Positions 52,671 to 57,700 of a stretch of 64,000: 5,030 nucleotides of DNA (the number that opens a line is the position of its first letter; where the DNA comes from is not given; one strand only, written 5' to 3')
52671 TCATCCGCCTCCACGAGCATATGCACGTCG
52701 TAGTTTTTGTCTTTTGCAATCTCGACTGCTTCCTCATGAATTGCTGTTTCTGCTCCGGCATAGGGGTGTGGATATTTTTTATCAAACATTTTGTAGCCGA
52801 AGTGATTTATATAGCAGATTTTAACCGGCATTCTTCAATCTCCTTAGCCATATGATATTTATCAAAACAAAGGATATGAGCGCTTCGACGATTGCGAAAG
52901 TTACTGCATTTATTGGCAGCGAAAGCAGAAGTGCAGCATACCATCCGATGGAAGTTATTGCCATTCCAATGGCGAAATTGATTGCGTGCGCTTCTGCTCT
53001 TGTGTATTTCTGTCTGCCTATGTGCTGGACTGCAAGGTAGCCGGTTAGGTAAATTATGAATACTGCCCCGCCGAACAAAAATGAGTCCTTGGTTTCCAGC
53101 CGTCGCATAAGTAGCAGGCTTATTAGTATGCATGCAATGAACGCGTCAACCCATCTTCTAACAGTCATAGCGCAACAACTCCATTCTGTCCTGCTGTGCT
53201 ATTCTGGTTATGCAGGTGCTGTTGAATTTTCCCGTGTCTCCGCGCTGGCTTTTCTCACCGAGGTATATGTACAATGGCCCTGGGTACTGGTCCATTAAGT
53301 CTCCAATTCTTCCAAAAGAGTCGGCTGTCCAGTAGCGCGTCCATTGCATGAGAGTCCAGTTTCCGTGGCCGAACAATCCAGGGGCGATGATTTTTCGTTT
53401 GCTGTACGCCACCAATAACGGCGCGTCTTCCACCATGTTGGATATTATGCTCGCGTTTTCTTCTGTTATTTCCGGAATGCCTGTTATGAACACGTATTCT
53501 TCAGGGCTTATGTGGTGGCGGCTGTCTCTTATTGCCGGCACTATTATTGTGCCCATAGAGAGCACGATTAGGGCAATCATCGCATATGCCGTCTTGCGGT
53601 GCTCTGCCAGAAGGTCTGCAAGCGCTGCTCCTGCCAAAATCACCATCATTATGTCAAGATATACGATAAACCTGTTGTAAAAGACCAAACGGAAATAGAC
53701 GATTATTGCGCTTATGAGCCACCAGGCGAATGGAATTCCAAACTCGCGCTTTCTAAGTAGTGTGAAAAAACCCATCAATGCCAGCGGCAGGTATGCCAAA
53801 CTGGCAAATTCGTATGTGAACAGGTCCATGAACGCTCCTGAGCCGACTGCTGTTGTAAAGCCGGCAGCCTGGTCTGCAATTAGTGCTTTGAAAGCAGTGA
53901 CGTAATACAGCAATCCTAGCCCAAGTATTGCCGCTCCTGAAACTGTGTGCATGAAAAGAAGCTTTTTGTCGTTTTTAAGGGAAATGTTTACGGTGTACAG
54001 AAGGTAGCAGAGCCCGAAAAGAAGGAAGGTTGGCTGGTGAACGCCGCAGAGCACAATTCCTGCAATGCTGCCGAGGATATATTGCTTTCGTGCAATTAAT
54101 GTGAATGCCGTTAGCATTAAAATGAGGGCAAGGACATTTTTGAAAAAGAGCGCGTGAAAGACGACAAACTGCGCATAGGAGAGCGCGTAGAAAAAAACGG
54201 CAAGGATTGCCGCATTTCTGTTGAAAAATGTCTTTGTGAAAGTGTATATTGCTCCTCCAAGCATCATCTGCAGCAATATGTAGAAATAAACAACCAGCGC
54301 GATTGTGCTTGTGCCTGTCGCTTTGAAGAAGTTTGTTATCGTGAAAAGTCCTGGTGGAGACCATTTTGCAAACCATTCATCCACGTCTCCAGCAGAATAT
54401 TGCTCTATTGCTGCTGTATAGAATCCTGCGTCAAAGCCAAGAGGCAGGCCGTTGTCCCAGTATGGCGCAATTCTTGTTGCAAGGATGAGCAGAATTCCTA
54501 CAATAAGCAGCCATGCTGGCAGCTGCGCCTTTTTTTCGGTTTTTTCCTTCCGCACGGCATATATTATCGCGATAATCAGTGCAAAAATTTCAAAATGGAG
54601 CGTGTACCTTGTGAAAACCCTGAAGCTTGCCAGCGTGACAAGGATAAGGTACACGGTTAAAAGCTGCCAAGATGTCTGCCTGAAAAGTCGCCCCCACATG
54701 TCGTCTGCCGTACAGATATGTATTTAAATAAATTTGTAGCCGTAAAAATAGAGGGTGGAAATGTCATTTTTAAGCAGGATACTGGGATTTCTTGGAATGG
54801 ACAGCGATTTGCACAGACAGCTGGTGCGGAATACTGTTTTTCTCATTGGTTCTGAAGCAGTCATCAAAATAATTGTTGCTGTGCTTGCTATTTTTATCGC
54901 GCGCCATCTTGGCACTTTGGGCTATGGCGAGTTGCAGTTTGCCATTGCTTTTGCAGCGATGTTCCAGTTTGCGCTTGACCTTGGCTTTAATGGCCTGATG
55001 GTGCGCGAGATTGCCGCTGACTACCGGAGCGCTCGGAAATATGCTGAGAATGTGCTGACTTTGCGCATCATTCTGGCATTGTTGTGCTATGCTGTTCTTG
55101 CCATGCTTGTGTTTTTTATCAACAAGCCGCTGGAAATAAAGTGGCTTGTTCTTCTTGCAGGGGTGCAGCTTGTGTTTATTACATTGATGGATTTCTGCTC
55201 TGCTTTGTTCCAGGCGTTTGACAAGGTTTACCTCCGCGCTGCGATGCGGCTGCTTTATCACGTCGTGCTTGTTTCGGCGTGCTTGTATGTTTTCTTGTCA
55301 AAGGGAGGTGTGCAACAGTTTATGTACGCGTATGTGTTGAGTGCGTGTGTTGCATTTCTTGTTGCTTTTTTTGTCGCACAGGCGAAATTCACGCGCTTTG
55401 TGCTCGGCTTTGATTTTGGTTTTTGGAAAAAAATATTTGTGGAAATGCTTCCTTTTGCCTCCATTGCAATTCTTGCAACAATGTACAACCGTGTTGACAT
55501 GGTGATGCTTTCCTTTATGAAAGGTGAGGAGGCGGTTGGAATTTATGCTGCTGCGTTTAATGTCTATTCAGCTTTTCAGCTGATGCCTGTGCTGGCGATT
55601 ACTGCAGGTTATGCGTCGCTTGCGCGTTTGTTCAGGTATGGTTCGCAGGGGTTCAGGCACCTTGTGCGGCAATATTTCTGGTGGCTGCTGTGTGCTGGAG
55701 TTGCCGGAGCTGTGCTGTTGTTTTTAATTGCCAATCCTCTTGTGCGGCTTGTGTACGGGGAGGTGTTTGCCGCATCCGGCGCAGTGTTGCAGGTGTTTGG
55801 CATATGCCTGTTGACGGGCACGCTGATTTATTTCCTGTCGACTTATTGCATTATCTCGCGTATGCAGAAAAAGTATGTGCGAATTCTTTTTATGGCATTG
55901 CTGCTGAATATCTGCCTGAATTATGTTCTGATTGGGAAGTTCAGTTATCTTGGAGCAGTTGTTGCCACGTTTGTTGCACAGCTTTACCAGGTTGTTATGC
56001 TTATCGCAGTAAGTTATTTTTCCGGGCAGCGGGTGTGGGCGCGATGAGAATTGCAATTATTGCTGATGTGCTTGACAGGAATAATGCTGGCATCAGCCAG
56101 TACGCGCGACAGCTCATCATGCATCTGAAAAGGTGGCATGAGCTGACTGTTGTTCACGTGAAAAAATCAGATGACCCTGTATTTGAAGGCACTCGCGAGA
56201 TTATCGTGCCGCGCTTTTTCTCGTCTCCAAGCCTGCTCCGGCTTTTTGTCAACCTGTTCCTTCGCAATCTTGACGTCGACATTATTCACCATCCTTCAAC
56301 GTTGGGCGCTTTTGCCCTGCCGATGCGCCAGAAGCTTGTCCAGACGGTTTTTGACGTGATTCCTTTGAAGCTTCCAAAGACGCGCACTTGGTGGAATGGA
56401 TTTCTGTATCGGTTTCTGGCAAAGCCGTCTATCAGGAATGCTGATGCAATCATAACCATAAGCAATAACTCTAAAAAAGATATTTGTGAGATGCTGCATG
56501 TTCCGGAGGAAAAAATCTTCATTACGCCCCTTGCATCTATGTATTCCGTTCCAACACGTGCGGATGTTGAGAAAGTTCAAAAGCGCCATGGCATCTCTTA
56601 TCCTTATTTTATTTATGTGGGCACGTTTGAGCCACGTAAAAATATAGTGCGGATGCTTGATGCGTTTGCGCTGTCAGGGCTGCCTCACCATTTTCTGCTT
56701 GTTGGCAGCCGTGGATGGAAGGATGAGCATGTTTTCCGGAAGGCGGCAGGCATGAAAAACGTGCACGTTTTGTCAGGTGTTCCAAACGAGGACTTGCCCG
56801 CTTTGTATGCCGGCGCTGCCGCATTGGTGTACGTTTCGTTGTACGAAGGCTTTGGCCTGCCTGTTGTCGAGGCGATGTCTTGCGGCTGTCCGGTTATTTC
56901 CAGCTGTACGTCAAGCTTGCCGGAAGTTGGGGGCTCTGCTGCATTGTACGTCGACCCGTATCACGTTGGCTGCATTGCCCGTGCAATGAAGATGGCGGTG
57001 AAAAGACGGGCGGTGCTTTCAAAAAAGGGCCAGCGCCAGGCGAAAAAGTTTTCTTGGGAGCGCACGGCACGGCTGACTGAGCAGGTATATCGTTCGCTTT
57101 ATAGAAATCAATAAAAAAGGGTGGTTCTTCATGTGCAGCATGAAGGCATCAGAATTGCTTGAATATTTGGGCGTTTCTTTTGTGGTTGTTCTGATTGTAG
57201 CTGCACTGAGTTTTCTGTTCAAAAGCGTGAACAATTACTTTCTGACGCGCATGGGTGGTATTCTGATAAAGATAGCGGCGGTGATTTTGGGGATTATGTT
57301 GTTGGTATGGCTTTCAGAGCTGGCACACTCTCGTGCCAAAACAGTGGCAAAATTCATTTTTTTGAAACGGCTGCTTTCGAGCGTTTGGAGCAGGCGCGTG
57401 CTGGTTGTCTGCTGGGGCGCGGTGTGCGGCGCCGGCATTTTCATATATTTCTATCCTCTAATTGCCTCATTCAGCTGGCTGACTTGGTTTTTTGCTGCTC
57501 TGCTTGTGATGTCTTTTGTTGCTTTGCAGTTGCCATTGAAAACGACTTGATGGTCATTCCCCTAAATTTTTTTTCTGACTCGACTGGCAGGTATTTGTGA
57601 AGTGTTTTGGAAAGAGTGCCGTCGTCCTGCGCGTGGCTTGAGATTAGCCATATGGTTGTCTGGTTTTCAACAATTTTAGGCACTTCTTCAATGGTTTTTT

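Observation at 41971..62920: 21-kb surface-glycan island with sulfate-activation genes embedded among glycosyltransferases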

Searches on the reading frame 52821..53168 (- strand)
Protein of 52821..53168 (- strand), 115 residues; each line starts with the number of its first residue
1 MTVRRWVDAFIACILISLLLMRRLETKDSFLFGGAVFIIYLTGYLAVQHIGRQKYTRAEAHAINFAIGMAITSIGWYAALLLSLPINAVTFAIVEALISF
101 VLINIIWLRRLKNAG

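Call 5: search_protein_families(library=pfam, proteins=[window:52821-53168:-], max_evalue=0.01)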
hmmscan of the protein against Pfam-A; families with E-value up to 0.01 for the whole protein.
window:52821-53168:- (115 aa): 1 family
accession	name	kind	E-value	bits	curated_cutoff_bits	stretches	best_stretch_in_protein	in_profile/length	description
PF06772.16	LtrA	-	0.0085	15.8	31.9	1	11-94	73-155/356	Bacterial low temperature requirement A protein (LtrA)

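Call 68: search_protein_families(library=pfam, proteins=[window:52821-53168:-], max_evalue=1)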
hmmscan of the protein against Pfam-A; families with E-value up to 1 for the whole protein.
window:52821-53168:- (115 aa): 2 families
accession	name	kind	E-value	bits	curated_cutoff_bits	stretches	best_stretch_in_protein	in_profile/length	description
PF06772.16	LtrA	-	0.0085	15.8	31.9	1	11-94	73-155/356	Bacterial low temperature requirement A protein (LtrA)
PF15817.10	TMEM40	-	0.08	13.2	27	1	63-102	54-94/120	Transmembrane protein 40 family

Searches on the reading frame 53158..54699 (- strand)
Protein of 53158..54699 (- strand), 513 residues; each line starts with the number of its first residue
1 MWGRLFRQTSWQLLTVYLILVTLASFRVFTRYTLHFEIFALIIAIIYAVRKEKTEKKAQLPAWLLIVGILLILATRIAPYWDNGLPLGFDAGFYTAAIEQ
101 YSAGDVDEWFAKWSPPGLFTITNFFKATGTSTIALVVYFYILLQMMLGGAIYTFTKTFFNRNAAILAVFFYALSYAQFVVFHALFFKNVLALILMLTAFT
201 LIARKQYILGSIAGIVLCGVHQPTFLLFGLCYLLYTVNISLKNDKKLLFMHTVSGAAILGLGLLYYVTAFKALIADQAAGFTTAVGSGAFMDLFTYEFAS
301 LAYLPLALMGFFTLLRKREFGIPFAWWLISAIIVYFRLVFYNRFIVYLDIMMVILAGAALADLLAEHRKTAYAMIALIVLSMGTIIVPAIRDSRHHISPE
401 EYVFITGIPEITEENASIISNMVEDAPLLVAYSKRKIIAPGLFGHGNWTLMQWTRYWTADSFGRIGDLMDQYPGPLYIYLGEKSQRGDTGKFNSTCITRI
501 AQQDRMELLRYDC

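Call 4: search_protein_families(library=pfam, proteins=[window:53158-54699:-], max_evalue=0.01)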
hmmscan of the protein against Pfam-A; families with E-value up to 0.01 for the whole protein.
window:53158-54699:- (513 aa): 0 families

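Call 6: search_protein_families(library=ncbifam, proteins=[window:53158-54699:-], max_evalue=0.001)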
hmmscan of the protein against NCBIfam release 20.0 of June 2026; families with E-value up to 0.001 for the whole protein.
window:53158-54699:- (513 aa): 0 families

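Call 68: search_protein_families(library=pfam, proteins=[window:53158-54699:-], max_evalue=1)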
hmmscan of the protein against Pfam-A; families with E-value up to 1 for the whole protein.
window:53158-54699:- (513 aa): 0 families

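Call 76: find_homologous_proteins(query=window:53158-54699:-, max_evalue=0.001)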
Query window:53158-54699:- (513 aa): 20 proteins with E <= 0.001 among 8000 candidates.
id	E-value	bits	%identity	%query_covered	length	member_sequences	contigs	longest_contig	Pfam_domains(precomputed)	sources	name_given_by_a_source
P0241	0.0e+0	1138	100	100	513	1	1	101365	-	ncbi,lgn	ncbi:MAG: hypothetical protein QW165_01115 [Candidatus Woesearchaeota archaeon]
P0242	8.2e-260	881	76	100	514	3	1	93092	-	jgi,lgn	jgi:hypothetical protein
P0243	3.7e-257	872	75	100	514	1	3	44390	-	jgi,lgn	jgi:hypothetical protein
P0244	1.0e-225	769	67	100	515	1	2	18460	-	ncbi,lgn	-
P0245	5.9e-201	687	59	100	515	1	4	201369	-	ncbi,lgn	-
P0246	3.3e-177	609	52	100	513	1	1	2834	-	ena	-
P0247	9.2e-169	581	53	97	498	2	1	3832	-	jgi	jgi:hypothetical protein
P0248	2.0e-168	580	50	100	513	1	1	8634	-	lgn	-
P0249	4.1e-133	463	45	99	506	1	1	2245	-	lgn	-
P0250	4.5e-128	446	43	99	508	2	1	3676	-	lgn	-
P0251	2.0e-123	431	42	99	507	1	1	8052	-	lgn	-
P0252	1.4e-101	359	37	99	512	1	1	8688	-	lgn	-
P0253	1.5e-86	309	37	98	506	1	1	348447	-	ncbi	-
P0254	4.0e-84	301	36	99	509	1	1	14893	-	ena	-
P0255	1.2e-83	300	36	98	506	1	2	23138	PF14897.13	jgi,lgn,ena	-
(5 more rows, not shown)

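Call 79: search_protein_families(library=pfam, alignment_id=A4, max_evalue=0.01)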
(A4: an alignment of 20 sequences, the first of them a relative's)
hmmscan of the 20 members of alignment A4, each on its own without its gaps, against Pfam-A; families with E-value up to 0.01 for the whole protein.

A. member 1, P0241 (513 aa): 0 families

B. families by the number of members that match (of 20 scanned): 6 families
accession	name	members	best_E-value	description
PF13231.12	PMT_2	9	3.4e-07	Dolichyl-phosphate-mannose-protein mannosyltransferase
PF14897.12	EpsG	6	4.7e-08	EpsG family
PF04744.17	Monooxygenase_B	4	0.00098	Monooxygenase subunit B protein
PF03706.18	LPG_synthase_TM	1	2.9e-29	Lysylphosphatidylglycerol synthase TM region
PF03901.23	Glyco_transf_22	1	0.00012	Alg9-like mannosyltransferase family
PF14264.12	Glucos_trans_II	1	0.0012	Glucosyl transferase GtrII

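Call 85: predict_structure(alignment_id=A4)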
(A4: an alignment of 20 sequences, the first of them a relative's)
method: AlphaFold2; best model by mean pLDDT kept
length: 513 residues; sequences in the alignment: 20
mean_pLDDT: 83.2   pTM: 0.84
mean pLDDT of the five models: 83.2, 83.2, 83.1, 81.5, 81.3
residues with pLDDT >= 90: 169; 70-90: 284; 50-70: 43; < 50: 17
segments of 3 or more residues with pLDDT < 50: 276-288, 443-445
pLDDT, mean of each block of 10 residues (from residue 1): 82 92 83 77 90 75 93 90 74 82 77 69 86 87 95 96 96 90 81 94 89 86 85 80 77 82 67 49 45 83 94 90 92 80 84 96 89 93 90 79 91 89 79 81 57 81 85 87 75 83 90 86
secondary structure, 60 per line:
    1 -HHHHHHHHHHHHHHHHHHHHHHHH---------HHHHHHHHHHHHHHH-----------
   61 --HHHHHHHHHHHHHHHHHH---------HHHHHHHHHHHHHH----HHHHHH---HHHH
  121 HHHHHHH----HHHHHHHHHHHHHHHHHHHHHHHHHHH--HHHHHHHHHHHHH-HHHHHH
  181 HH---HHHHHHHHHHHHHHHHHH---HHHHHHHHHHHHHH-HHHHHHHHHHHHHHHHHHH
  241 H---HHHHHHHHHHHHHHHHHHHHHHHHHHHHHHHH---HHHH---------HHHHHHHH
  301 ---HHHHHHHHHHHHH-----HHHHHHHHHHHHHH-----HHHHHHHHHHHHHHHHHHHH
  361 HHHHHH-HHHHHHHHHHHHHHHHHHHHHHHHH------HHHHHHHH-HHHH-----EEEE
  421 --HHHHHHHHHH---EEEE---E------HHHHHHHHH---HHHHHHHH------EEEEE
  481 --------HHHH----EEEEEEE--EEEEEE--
elements in order: H2-25 H35-49 H63-80 H90-103 H108-113 H117-127 H132-158 H161-173 H175-182 H186-203 H207-220 H222-241 H245-276 H280-283 H293-300 H304-316 H322-335 H341-366 H368-392 H399-406 H408-411 E417-420 H423-432 E436-439 H450-458 H462-469 E476-480 H489-492 E497-503 E506-511

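Call 87: fold_search(model_id=the predicted structure, library=pdb)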
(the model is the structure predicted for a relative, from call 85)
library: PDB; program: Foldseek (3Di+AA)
matches with E <= 10: 532; with E <= 0.001: 25
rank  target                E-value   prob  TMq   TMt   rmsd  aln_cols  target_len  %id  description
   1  8agc_A                1.4e-08  1.00  0.60  0.45   8.7       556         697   12  Structure of yeast oligosaccharylransferase complex with lipid-linked oligosaccharide and non-acceptor peptide bound (released 2022-12-07)
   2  6ezn_F                2.1e-08  1.00  0.58  0.47  11.3       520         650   12  Cryo-EM structure of the yeast oligosaccharyltransferase (OST) complex (released 2018-01-17)
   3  8age_A                2.7e-08  1.00  0.60  0.49   9.0       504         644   14  Structure of yeast oligosaccharylransferase complex with acceptor peptide bound (released 2022-12-07)
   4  8agb_A                4.0e-08  1.00  0.63  0.51   9.7       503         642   14  Structure of yeast oligosaccharylransferase complex with lipid-linked oligosaccharide bound (released 2022-12-07)
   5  8b6l_I                4.0e-08  1.00  0.56  0.43   9.7       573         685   12  Subtomogram average of the human Sec61-TRAP-OSTA-translocon (released 2022-12-07)
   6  7oci_F                4.7e-08  1.00  0.58  0.47  10.2       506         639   13  Cryo-EM structure of yeast Ost6p containing oligosaccharyltransferase complex (released 2022-02-16)
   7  3waj                  5.5e-08  1.00  0.57  0.38   8.3       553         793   16  Crystal structure of the Archaeoglobus fulgidus oligosaccharyltransferase (O29867_ARCFU) complex with Zn and sulfate (released 2013-10-30)
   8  6s7o_A                7.1e-08  1.00  0.60  0.48   7.8       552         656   14  Cryo-EM structure of human oligosaccharyltransferase complex OST-A (released 2019-12-18)
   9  3rce_A                1.0e-07  1.00  0.60  0.47  10.7       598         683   12  Bacterial oligosaccharyltransferase PglB (released 2011-06-15)
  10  5ogl_A                1.1e-07  1.00  0.58  0.44   9.5       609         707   11  Structure of bacterial oligosaccharyltransferase PglB in complex with an acceptor peptide and an lipid-linked oligosac (released 2017-10-25)
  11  6s7t_A                1.4e-07  1.00  0.57  0.43   7.6       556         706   12  Cryo-EM structure of human oligosaccharyltransferase complex OST-B (released 2019-12-18)
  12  5gmy_A                1.5e-07  1.00  0.57  0.36   8.0       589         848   16  Crystal structure of the Archaeoglobus fulgidus oligosaccharyltransferase (O29867_ARCFU) tethered with an acceptor pep (released 2017-02-01)
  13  6ftg_5                2.0e-07  1.00  0.56  0.45  11.2       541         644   15  Subtomogram average of OST-containing ribosome-translocon complexes from canine rough microsomal membranes (released 2018-03-21)
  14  8pn9_A                2.1e-07  1.00  0.55  0.44  12.0       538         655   14  Structure of human oligosaccharyltransferase OST-A complex bound to NGI-1 (released 2024-05-08)
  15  6gxc_A                2.1e-07  1.00  0.58  0.44   9.7       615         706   11  Bacterial oligosaccharyltransferase PglB in complex with an inhibitory peptide and a reactive lipid-linked oligosaccha (released 2018-11-14)
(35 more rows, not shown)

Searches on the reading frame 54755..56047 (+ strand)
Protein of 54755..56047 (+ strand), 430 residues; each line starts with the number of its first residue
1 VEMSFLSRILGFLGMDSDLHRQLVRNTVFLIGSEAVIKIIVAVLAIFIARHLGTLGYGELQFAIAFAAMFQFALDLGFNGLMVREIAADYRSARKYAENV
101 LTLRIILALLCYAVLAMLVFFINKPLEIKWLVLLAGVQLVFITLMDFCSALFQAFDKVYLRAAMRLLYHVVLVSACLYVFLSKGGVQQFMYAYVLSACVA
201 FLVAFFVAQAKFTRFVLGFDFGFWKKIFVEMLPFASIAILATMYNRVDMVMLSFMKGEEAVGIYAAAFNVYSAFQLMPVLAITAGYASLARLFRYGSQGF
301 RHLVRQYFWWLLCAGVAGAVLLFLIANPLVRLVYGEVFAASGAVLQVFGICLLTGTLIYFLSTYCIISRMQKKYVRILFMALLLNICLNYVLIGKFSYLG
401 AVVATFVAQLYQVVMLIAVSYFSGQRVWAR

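Call 5: search_protein_families(library=pfam, proteins=[window:54755-56047:+], max_evalue=0.01)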
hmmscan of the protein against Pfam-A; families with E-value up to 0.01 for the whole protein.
window:54755-56047:+ (430 aa): 2 families
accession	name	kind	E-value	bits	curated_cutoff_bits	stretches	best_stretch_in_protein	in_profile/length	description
PF01943.22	Polysacc_synt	-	1e-24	87.9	28.2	1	23-283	1-263/274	Polysaccharide biosynthesis protein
PF13440.11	Polysacc_synt_3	-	0.003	17.3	23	1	48-272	2-222/293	Polysaccharide biosynthesis protein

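Call 93: search_protein_families(library=ncbifam, proteins=[window:54755-56047:+], max_evalue=0.00001)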
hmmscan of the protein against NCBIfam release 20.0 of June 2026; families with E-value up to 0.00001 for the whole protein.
window:54755-56047:+ (430 aa): 2 families
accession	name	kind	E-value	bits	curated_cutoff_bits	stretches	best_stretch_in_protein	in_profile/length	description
NF041871.1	Wzx_EPS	equivalog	1.1e-17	64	800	1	24-408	3-390/492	exopolysaccharide biosynthesis flippase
NF050818.1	PolSacchBiosHfsF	equivalog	9.5e-09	34.8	700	1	36-413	14-394/468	polysaccharide biosynthesis protein HfsF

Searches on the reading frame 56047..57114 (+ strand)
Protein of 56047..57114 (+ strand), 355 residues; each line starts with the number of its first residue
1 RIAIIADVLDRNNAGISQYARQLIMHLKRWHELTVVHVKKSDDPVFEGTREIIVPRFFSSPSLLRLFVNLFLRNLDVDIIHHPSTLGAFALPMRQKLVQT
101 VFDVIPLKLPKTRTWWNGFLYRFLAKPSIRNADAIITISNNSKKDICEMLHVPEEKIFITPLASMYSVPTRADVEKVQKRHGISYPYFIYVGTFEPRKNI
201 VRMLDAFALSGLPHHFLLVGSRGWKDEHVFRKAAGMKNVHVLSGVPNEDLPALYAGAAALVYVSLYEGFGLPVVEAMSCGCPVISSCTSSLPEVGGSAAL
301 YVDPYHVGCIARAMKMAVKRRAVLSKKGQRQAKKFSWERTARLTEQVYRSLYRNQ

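Call 5: search_protein_families(library=pfam, proteins=[window:56047-57114:+], max_evalue=0.01)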
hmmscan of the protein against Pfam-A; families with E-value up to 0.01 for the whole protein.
window:56047-57114:+ (355 aa): 6 families
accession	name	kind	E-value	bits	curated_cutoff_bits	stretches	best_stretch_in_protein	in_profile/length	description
PF00534.26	Glycos_transf_1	-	1.3e-23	83.9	26.4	1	180-321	8-159/172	Glycosyl transferases group 1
PF13692.12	Glyco_trans_1_4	-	4.3e-20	72.9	27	1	186-315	2-137/142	Glycosyl transferases group 1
PF13439.12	Glyco_transf_4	-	6.2e-15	56.1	28.5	1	15-161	3-163/170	Glycosyltransferase Family 4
PF13524.12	Glyco_trans_1_2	-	3.7e-09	37.1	25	1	203-342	5-140/144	Glycosyl transferase-like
PF13579.12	Glyco_trans_4_4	-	1e-07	32.8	29.7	1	15-162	2-157/158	Glycosyl transferase 4-like domain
PF20706.3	GT4-conflict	-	0.00014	21.5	26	1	248-289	273-314/385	Family 4 Glycosyltransferase in conflict systems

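Call 93: search_protein_families(library=ncbifam, proteins=[window:56047-57114:+], max_evalue=0.00001)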
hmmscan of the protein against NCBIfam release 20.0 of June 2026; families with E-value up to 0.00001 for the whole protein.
window:56047-57114:+ (355 aa): 15 families
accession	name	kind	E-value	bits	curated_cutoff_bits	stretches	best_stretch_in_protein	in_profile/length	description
TIGR04047.1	MSMEG_0565_glyc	hypoth_equivalog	2.1e-29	102.7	259.85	1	127-349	134-372/373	MSMEG_0565 family glycosyltransferase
TIGR02149.1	glgA_Coryne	subfamily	8.9e-20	71.2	302.4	1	97-351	109-390/391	glycogen synthase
NF053787.1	GlcN_PG_synth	equivalog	5.2e-15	55.2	480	1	187-351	199-359/361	N-acetylglucosaminyl phosphatidylglycerol synthase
TIGR03449.1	mycothiol_MshA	equivalog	4.6e-13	48.8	462.5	1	237-351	284-403/406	D-inositol-3-phosphate glycosyltransferase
NF038295.1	EPS_HpsP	equivalog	8.2e-13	48.1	550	1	122-351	145-387/388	hormogonium polysaccharide biosynthesis glycosyltransferase HpsP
TIGR04157.1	glyco_rSAM_CFB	subfamily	1.4e-11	44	400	1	128-294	166-338/406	TIGR04157 family glycosyltransferase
TIGR03999.1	thiol_BshA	equivalog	1.5e-11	43.8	273.7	1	126-351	139-373/375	N-acetyl-alpha-D-glucosaminyl L-malate synthase BshA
TIGR03088.1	stp2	hypoth_equivalog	4.7e-11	42.3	409.05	1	186-350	195-372/374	TIGR03088 family PEP-CTERM/XrtA system glycosyltransferase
NF038229.1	Glyco4_Geo_Pelo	equivalog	2.7e-08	33.2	400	1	129-351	107-336/338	GPMC system family 4 glycosyltransferase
NF047684.1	TeichurnBiosyTuaC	equivalog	3.9e-08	32.6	550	1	127-349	160-387/391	teichuronic acid biosynthesis protein TuaC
NF041876.1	EPS_EpsE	equivalog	5.2e-08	32.5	400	1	237-341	276-386/389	exopolysaccharide biosynthesis GT4 family glycosyltransferase EpsE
NF050063.1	ProtGlycPglJ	equivalog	1.6e-07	30.9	500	1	116-287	129-296/363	N-acetylgalactosamine-N,N'-diacetylbacillosaminyl-diphospho-undecaprenol 4-alpha-N-acetylgalactosaminyltransferase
NF007396.0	PRK09922.1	equivalog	9.2e-07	28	385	1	129-290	133-294/361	lipopolysaccharide 1,6-galactosyltransferase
NF038298.1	EPS_HpsO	equivalog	1.9e-06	26.9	575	0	114-334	124-366/388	hormogonium polysaccharide biosynthesis glycosyltransferase HpsO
NF041010.1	glycosy_Agl16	equivalog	2.4e-06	26.6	575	1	122-351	124-351/352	glycosylation protein Agl16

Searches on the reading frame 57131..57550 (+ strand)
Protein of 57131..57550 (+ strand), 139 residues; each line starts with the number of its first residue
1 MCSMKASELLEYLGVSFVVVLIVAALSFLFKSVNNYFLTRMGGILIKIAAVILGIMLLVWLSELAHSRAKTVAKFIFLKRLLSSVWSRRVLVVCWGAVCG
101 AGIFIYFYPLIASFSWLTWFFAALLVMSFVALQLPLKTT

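Call 5: search_protein_families(library=pfam, proteins=[window:57131-57550:+], max_evalue=0.01)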
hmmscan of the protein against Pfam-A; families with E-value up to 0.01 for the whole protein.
window:57131-57550:+ (139 aa): 0 families

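Call 68: search_protein_families(library=pfam, proteins=[window:57131-57550:+], max_evalue=1)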
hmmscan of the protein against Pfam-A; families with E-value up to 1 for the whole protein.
window:57131-57550:+ (139 aa): 1 family
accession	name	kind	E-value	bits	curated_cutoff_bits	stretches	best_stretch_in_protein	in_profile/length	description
PF15932.10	DUF4748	-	0.024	14.8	27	1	92-108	6-22/52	Domain of unknown function (DUF4748)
